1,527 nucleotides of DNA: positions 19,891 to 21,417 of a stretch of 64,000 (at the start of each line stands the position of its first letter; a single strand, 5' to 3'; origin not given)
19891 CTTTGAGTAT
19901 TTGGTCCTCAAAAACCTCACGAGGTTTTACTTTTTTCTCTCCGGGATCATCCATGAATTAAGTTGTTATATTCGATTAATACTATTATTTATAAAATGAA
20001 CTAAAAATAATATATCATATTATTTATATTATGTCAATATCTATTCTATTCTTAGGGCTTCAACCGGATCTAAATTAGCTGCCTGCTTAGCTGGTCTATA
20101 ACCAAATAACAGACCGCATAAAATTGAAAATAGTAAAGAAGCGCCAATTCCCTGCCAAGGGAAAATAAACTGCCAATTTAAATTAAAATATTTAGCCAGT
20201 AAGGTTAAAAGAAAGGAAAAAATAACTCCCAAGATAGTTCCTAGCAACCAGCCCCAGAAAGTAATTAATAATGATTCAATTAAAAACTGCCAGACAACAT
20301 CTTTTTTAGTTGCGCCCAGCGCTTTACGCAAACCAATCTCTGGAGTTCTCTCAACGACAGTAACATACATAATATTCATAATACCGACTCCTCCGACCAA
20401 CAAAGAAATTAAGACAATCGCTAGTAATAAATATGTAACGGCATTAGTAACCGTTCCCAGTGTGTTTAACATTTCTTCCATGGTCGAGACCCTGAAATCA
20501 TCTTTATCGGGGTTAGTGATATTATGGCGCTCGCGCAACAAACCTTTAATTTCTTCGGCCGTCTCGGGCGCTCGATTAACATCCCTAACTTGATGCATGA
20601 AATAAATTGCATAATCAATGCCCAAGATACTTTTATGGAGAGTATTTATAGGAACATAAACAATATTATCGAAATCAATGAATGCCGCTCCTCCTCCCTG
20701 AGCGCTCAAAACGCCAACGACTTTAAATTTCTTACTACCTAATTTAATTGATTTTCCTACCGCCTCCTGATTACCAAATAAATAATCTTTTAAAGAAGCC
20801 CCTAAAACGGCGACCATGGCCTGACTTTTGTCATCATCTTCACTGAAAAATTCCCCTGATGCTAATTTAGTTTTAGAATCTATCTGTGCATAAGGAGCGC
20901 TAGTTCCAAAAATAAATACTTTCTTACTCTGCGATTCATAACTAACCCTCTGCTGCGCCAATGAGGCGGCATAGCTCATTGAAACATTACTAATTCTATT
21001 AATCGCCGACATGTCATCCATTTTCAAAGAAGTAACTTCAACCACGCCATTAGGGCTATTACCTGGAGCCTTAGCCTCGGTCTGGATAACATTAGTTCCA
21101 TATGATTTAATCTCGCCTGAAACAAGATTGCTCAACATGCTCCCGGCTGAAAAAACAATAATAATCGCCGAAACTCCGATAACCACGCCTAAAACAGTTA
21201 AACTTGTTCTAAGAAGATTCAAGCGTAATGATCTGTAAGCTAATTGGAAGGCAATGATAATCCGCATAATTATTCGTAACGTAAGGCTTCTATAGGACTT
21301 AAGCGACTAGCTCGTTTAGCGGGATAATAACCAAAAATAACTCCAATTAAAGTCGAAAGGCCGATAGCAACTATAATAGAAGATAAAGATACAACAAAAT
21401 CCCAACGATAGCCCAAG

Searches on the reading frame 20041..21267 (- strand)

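Call 70: search_protein_families(library=pfam, proteins=[window:20041-21267:-], max_evalue=0.00001)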
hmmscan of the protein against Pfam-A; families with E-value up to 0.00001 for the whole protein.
window:20041-21267:- (408 aa): 2 families
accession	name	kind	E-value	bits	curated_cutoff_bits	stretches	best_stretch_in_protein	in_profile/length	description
PF12704.14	MacB_PCD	-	2.4e-35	123.2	27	1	21-242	1-206/207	MacB-like periplasmic core domain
PF02687.27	FtsX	-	4.7e-21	75.5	25.5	1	283-401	2-120/120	FtsX-like permease C-terminal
